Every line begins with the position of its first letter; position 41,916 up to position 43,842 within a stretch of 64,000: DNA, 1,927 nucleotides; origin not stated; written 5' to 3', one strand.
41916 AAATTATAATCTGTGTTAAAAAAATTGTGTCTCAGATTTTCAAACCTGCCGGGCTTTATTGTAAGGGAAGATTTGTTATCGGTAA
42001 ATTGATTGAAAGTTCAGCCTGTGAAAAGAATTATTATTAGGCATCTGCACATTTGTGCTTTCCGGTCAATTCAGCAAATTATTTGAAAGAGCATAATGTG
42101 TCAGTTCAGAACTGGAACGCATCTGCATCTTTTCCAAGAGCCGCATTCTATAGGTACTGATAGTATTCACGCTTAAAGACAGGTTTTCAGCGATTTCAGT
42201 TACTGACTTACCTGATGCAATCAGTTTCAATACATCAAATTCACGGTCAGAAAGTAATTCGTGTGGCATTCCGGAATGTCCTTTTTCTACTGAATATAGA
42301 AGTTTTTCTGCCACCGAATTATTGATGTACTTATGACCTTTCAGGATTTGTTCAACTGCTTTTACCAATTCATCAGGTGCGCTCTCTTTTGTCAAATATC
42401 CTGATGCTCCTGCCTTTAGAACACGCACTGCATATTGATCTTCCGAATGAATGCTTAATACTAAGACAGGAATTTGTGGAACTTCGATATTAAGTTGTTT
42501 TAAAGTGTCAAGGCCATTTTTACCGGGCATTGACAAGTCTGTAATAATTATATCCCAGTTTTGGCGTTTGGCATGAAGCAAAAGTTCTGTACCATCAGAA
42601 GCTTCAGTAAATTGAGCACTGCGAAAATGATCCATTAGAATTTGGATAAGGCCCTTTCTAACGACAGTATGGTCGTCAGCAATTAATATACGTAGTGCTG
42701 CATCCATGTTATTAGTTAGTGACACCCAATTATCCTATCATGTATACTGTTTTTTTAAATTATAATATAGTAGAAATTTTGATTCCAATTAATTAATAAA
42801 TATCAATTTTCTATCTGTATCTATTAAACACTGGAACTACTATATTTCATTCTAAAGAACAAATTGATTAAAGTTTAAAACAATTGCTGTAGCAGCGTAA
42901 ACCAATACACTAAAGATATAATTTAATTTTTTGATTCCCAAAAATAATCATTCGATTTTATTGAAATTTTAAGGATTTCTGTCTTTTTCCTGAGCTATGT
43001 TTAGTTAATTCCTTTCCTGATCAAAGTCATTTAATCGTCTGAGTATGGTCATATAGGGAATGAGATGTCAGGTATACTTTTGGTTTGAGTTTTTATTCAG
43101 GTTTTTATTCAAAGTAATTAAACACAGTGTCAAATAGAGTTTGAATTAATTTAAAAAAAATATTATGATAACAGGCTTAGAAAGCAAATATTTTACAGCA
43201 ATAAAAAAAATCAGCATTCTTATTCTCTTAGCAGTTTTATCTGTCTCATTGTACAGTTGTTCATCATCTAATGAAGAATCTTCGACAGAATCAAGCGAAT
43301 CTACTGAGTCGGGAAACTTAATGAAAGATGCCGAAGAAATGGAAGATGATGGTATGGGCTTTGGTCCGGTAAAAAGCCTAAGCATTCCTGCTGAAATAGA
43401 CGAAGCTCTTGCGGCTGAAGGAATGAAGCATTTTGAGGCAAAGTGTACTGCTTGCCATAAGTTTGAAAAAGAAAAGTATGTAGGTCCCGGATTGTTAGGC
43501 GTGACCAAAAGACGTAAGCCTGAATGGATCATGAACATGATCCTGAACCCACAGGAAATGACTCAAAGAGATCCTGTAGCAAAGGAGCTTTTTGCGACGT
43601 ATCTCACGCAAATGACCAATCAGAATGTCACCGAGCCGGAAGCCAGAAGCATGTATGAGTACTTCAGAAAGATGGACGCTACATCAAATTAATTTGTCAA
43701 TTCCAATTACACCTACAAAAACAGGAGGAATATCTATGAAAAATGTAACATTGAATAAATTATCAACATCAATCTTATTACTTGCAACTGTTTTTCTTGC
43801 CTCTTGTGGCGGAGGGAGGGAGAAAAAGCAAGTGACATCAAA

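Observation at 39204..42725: Four-gene two-component cluster (PAS-HK, two single-domain REC proteins, NarL-type RR) divergent from the clade II nos operon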

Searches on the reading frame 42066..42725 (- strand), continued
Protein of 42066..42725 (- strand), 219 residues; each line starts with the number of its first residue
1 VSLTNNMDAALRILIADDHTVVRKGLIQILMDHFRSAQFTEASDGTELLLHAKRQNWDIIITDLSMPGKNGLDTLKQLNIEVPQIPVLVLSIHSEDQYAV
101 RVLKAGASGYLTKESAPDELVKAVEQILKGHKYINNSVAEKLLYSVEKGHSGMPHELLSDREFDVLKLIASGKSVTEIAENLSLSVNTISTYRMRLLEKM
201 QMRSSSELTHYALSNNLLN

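Call 28: find_encoding_contigs(protein=P0027, flank=9000, max_places=2)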
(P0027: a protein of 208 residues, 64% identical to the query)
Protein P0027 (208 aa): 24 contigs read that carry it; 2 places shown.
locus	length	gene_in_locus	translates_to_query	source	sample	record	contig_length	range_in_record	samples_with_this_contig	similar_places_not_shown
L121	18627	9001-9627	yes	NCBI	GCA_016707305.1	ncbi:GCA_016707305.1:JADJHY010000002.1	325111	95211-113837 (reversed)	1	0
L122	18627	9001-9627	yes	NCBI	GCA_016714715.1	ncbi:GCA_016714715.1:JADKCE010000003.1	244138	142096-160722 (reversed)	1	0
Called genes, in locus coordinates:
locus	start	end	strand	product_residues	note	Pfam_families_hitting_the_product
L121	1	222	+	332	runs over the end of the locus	-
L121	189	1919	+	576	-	PF11832:DUF3352, PF13570:Beta-prop_ACSF4 (faint)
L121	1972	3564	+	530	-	-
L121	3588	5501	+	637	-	PF18990:DUF5723, PF00691:OmpA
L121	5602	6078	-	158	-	PF13442:Cytochrome_CBB3 (weak), PF00034:Cytochrom_C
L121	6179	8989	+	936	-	PF05227:CHASE3, PF13426:PAS_9, PF00989:PAS, PF13426:PAS_9, PF08448:PAS_4 (weak), PF13426:PAS_9, PF07730:HisKA_3, PF02518:HATPase_c, +3 more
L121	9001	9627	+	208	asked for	PF00072:Response_reg, PF00196:GerE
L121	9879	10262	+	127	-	PF00072:Response_reg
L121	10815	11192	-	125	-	-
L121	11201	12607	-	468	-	PF00361:Proton_antipo_M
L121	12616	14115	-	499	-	PF00361:Proton_antipo_M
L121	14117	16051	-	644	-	PF00662:Proton_antipo_N, PF00361:Proton_antipo_M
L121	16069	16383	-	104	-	PF00420:Oxidored_q2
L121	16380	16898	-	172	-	PF00499:Oxidored_q3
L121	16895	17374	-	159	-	PF13534:Fer4_17 (faint), PF12797:Fer4_2 (faint), PF13183:Fer4_8 (weak), PF14697:Fer4_21, PF12838:Fer4_7, PF13187:Fer4_9, PF00037:Fer4, PF13484:Fer4_16 (weak), +5 more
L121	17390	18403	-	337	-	PF00146:NADHdh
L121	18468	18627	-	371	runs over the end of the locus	PF00346:Complex1_49kDa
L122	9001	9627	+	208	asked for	PF00072:Response_reg, PF00196:GerE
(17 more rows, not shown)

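Call 30: find_encoding_contigs(protein=P0029, flank=9000, max_places=1)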
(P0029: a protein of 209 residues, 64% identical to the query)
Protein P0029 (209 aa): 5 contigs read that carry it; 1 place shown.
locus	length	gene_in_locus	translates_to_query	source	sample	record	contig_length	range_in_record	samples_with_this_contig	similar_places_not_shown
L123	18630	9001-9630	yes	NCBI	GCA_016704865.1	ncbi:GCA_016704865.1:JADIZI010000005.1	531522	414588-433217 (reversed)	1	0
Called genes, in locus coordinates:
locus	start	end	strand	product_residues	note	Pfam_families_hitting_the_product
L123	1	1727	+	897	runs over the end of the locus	PF11832:DUF3352 (faint), PF13570:Beta-prop_ACSF4 (faint)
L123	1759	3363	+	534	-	-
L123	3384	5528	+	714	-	PF18990:DUF5723, PF02412:TSP_3 (faint), PF00691:OmpA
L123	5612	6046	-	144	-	PF00034:Cytochrom_C, PF13442:Cytochrome_CBB3 (weak)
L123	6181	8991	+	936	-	PF05227:CHASE3, PF00989:PAS (weak), PF13426:PAS_9, PF00989:PAS (weak), PF00989:PAS, PF13426:PAS_9, PF07730:HisKA_3, PF02518:HATPase_c, +4 more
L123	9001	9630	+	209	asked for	PF00072:Response_reg, PF00196:GerE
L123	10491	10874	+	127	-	PF00072:Response_reg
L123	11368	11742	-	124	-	-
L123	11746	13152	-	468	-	PF00361:Proton_antipo_M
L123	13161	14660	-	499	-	PF00361:Proton_antipo_M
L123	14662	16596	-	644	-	PF00662:Proton_antipo_N, PF00361:Proton_antipo_M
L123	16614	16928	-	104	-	PF00420:Oxidored_q2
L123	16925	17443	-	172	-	PF00499:Oxidored_q3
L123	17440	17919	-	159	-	PF12838:Fer4_7, PF12797:Fer4_2 (faint), PF25160:LdpA_Fe-S-bd (faint), PF14697:Fer4_21, PF13183:Fer4_8 (weak), PF13187:Fer4_9, PF00037:Fer4, PF13484:Fer4_16 (weak), +3 more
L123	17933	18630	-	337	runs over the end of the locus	PF00146:NADHdh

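Call 31: find_encoding_contigs(protein=P0030, flank=9000, max_places=1)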
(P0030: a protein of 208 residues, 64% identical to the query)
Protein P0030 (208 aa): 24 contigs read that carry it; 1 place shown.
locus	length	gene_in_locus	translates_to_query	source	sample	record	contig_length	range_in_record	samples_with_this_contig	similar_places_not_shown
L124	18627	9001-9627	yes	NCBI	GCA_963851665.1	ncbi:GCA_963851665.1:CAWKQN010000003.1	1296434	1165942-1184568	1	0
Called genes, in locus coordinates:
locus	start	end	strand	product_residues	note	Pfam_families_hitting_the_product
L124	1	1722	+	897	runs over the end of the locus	PF11832:DUF3352 (faint), PF13570:Beta-prop_ACSF4 (faint)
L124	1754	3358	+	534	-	-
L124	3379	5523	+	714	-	PF18990:DUF5723, PF02412:TSP_3 (faint), PF00691:OmpA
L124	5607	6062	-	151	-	PF13442:Cytochrome_CBB3 (weak), PF00034:Cytochrom_C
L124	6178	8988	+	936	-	PF05227:CHASE3, PF00989:PAS (weak), PF13426:PAS_9, PF00989:PAS (weak), PF00989:PAS, PF13426:PAS_9, PF07730:HisKA_3, PF02518:HATPase_c, +4 more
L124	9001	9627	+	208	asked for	PF00072:Response_reg, PF00196:GerE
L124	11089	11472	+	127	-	PF00072:Response_reg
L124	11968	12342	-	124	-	-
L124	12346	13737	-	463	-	PF00361:Proton_antipo_M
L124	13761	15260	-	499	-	PF00361:Proton_antipo_M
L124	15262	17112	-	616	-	PF00662:Proton_antipo_N, PF00361:Proton_antipo_M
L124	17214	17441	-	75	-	PF00420:Oxidored_q2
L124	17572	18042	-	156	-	PF00499:Oxidored_q3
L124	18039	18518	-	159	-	PF12838:Fer4_7, PF12797:Fer4_2 (faint), PF25160:LdpA_Fe-S-bd (faint), PF13183:Fer4_8 (weak), PF14697:Fer4_21, PF13187:Fer4_9, PF00037:Fer4, PF13484:Fer4_16 (weak), +3 more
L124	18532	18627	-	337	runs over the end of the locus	PF00146:NADHdh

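Call 32: find_encoding_contigs(protein=P0087, flank=9000, max_places=1)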
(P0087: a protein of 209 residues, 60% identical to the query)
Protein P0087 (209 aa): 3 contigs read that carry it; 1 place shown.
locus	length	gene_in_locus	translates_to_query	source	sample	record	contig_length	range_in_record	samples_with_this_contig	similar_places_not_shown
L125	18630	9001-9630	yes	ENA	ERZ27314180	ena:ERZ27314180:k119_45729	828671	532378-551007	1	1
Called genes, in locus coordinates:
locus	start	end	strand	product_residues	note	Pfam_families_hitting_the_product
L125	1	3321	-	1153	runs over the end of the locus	-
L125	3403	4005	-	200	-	-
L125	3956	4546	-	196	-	-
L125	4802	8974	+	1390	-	PF03924:CHASE, PF08448:PAS_4, PF00989:PAS, PF13188:PAS_8, PF13426:PAS_9, PF00989:PAS, PF13426:PAS_9, PF08447:PAS_3, +13 more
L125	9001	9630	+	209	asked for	PF00072:Response_reg, PF00196:GerE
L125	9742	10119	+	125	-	PF00072:Response_reg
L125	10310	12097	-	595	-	PF00501:AMP-binding, PF23562:AMP-binding_C_3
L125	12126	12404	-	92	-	PF13239:2TM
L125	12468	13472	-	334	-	PF07719:TPR_2 (faint), PF13428:TPR_14 (faint), PF14559:TPR_19 (weak), PF12895:ANAPC3 (weak)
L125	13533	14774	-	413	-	PF06245:DUF1015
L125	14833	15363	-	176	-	PF06037:DUF922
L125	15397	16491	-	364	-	PF00266:Aminotran_5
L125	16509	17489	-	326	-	-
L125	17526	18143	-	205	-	PF04367:DUF502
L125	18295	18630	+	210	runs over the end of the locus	PF00440:TetR_N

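Call 44: find_encoding_contigs(protein=P0040, flank=9000, max_places=1)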
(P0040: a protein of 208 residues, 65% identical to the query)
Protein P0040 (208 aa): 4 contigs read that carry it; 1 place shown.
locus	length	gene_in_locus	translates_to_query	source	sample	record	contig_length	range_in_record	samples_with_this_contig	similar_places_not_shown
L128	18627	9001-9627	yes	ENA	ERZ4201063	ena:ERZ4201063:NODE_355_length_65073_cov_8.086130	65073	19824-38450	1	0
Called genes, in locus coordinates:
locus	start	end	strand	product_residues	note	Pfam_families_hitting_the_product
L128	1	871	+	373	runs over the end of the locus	PF13439:Glyco_transf_4, PF00534:Glycos_transf_1, PF13692:Glyco_trans_1_4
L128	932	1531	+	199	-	PF01351:RNase_HII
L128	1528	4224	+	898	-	PF11832:DUF3352, PF13570:Beta-prop_ACSF4 (faint), PF25292:Beta-prop_CGLA (weak)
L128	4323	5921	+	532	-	-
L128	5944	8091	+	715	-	PF18990:DUF5723, PF02412:TSP_3 (faint), PF00691:OmpA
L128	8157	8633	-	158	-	PF00034:Cytochrom_C (weak), PF13442:Cytochrome_CBB3 (faint)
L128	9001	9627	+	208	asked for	PF00072:Response_reg, PF00196:GerE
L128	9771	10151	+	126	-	PF00072:Response_reg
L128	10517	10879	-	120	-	-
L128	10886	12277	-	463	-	PF00361:Proton_antipo_M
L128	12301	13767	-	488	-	PF00361:Proton_antipo_M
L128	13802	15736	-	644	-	PF00662:Proton_antipo_N, PF00361:Proton_antipo_M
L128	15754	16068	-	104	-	PF00420:Oxidored_q2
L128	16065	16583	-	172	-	PF00499:Oxidored_q3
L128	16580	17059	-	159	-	PF13183:Fer4_8 (faint), PF13484:Fer4_16 (faint), PF13534:Fer4_17 (faint), PF12797:Fer4_2 (faint), PF14697:Fer4_21, PF12838:Fer4_7, PF13187:Fer4_9 (weak), PF00037:Fer4 (weak), +4 more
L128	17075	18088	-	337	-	PF00146:NADHdh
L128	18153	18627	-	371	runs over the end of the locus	PF00346:Complex1_49kDa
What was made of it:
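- A cyt c gene is the divergent neighbour in all three clades (calls 28, 30, 31, 44).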

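Call 45: find_encoding_contigs(protein=P0055, flank=9000, max_places=1)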
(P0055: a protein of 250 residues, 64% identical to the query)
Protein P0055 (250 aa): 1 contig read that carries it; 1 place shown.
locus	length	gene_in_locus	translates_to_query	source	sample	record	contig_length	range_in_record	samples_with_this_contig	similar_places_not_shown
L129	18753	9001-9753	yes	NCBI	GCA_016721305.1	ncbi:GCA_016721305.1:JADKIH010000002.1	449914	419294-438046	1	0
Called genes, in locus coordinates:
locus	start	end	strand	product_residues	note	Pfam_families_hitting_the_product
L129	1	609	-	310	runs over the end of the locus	PF25084:LbH_EIF2B (faint), PF14602:Hexapep_2 (faint), PF04613:LpxD, PF00132:Hexapep, PF25087:GMPPB_C (faint), PF00132:Hexapep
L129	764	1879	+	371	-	PF13439:Glyco_transf_4, PF20706:GT4-conflict (weak), PF00534:Glycos_transf_1, PF13692:Glyco_trans_1_4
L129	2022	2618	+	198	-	PF01351:RNase_HII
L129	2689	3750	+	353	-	PF11832:DUF3352 (weak)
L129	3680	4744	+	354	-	PF13570:Beta-prop_ACSF4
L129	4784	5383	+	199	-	-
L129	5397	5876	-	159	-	PF13442:Cytochrome_CBB3 (faint), PF00034:Cytochrom_C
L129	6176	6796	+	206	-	PF05227:CHASE3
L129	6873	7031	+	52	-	PF13426:PAS_9 (weak)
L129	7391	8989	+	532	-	PF08447:PAS_3 (faint), PF08448:PAS_4, PF13426:PAS_9, PF00989:PAS, PF13188:PAS_8 (weak), PF13426:PAS_9, PF07730:HisKA_3, PF02518:HATPase_c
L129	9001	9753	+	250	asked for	PF00072:Response_reg, PF00196:GerE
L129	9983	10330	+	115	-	PF00072:Response_reg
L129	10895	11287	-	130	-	-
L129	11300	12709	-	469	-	PF00361:Proton_antipo_M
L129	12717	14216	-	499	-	PF00361:Proton_antipo_M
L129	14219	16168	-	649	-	PF00662:Proton_antipo_N, PF00361:Proton_antipo_M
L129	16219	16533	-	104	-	PF00420:Oxidored_q2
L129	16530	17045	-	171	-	PF00499:Oxidored_q3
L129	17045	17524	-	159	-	PF13484:Fer4_16 (faint), PF13534:Fer4_17 (faint), PF00037:Fer4 (weak), PF14697:Fer4_21, PF12838:Fer4_7, PF13183:Fer4_8 (weak), PF13187:Fer4_9, PF00037:Fer4, +6 more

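Call 46: find_encoding_contigs(protein=P0037, flank=9000, max_places=1)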
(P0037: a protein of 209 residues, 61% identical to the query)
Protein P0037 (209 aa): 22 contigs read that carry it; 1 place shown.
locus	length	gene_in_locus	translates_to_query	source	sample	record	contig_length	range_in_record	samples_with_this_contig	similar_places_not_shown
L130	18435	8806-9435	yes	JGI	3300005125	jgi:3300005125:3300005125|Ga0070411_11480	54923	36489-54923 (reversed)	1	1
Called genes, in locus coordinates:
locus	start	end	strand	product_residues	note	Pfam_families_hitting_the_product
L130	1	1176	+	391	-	?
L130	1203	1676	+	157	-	PF00210:Ferritin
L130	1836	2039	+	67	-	-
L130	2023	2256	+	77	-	PF19628:DUF6132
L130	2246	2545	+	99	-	PF00085:Thioredoxin, PF00578:AhpC-TSA, PF08534:Redoxin (weak), PF13098:Thioredoxin_2, PF13899:Thioredoxin_7 (weak), PF13728:TraF (weak), PF13905:Thioredoxin_8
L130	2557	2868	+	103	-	PF00581:Rhodanese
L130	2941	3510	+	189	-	PF04143:Sulf_transp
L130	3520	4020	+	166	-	PF20398:DUF6691, PF04143:Sulf_transp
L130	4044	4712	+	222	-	PF00027:cNMP_binding, PF13545:HTH_Crp_2 (weak)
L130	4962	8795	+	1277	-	PF03924:CHASE, PF08448:PAS_4, PF00989:PAS, PF08448:PAS_4, PF13426:PAS_9, PF08447:PAS_3, PF00989:PAS, PF13188:PAS_8, +10 more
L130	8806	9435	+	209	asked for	PF00072:Response_reg, PF00196:GerE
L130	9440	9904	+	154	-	PF00072:Response_reg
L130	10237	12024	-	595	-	PF00501:AMP-binding, PF23562:AMP-binding_C_3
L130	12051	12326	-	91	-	PF13239:2TM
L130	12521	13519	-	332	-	PF07719:TPR_2 (faint), PF13428:TPR_14 (faint), PF14559:TPR_19 (weak), PF12895:ANAPC3 (weak)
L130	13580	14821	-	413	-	PF06245:DUF1015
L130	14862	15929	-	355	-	PF00266:Aminotran_5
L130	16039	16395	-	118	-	PF01381:HTH_3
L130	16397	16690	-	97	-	PF09907:HigB_toxin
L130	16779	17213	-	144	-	PF13162:DUF3997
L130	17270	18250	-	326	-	-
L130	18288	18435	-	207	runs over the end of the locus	PF04367:DUF502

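Call 59: search_solved_structures(query=window:42066-42707:-, max_evalue=1e-10)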
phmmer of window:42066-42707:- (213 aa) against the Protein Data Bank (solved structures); distinct sequences matched with E-value up to 1e-10: 41.
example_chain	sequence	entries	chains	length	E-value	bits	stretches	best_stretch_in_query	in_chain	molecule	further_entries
1a04_A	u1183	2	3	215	2.4e-26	96.1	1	6-202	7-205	NITRATE/NITRITE RESPONSE REGULATOR PROTEIN NARL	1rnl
5hev_A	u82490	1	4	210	6.6e-25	91.3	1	5-211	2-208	Response regulator protein VraR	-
7ve6_A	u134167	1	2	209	1.1e-24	90.6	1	5-212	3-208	Response regulator protein VraR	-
4gvp_A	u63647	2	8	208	1.4e-24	90.3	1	5-212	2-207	Response regulator protein vraR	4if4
5o8y_A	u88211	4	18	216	3.7e-23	85.6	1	5-208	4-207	Transcriptional regulatory protein RcsB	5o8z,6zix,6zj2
5vxn_A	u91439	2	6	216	3.7e-23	85.6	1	5-208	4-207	Transcriptional regulatory protein RcsB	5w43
6eo2_A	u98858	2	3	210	6e-23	85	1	5-205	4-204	Transcriptional regulatory protein RcsB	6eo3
3c3w_A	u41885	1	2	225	3.9e-22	82.3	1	5-203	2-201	TWO COMPONENT TRANSCRIPTIONAL REGULATORY PROTEIN DEVR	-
4ldz_A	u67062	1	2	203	1.2e-21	80.7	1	5-201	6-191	Transcriptional regulatory protein DesR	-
4yn8_A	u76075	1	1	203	3e-21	79.4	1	4-196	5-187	Response regulator ChrA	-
3cz5_A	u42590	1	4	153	3.7e-21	79.1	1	5-149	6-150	Two-component response regulator, LuxR family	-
5f64_A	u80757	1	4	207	4.6e-20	75.5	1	4-209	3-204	Positive transcription regulator EvgA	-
8zwn_A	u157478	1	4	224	1.1e-19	74.3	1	6-209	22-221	DNA-binding transcriptional activator EvgA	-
4zmr_A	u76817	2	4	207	3.7e-19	72.6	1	5-206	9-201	Response regulator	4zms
4hye_A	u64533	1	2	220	6.4e-19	71.8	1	5-206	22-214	Response regulator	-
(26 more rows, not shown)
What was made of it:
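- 42066..42707 (-): NarL/FixJ-type response regulator (REC + GerE HTH), 213 aa from the ATG at 42707. The ORF extends to a GTG at 42725. NarL 1A04 is the best PDB match at 96 bits (call 59).
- On NarL/FixJ (LuxR-HTH) response regulators: PDB NarL E 2e-26 (call 59).
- Closest known: NarL/FixJ-family response regulators. Same: NarL 1A04 is the best PDB match (96 bits, call 59).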

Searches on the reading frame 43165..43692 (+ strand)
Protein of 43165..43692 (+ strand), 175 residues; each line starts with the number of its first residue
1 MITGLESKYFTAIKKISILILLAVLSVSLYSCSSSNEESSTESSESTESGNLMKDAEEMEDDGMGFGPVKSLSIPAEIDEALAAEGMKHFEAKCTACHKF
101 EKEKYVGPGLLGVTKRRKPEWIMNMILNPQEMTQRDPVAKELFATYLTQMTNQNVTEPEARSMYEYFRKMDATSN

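Call 3: search_protein_families(library=pfam, proteins=[window:43165-43692:+], max_evalue=0.01)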
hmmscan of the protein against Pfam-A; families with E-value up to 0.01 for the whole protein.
window:43165-43692:+ (175 aa): 2 families
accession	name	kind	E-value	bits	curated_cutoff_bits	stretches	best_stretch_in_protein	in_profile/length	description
PF00034.26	Cytochrom_C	-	2.2e-07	32.5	21.3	1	83-170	1-89/90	Cytochrome c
PF13442.11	Cytochrome_CBB3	-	0.00011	22.9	27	1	82-130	2-45/68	Cytochrome C oxidase, cbb3-type, subunit III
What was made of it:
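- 43165..43692 (+): Lipoprotein-type mono-haem cytochrome c, first gene of the nos operon. Pfam Cytochrom_C (call 3).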

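Call 4: search_protein_families(library=ncbifam, proteins=[window:43165-43692:+], max_evalue=0.01)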
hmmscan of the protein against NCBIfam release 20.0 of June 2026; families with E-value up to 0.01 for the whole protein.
window:43165-43692:+ (175 aa): 6 families
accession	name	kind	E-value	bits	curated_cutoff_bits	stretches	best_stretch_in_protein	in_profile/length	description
TIGR02603.1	CxxCH_TIGR02603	domain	5e-08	33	68.15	1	83-134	3-55/134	putative heme-binding domain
NF045774.1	cytochro_C551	exception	2.3e-06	27.6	118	1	80-133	36-89/110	cytochrome c551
NF045773.1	cytochro_C550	exception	1.4e-05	25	125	1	80-133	46-99/118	cytochrome c550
TIGR04485.1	thiosulf_SoxX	equivalog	3.1e-05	24.6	61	1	92-148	3-64/78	sulfur oxidation c-type cytochrome SoxX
NF040606.1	CytoC_perox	subfamily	0.00011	21.5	150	1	73-155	288-357/524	di-heme-cytochrome C peroxidase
NF050142.1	PG1828_fam_lipo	equivalog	0.0012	19.5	50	1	14-61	2-49/59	PG1828 family lipoprotein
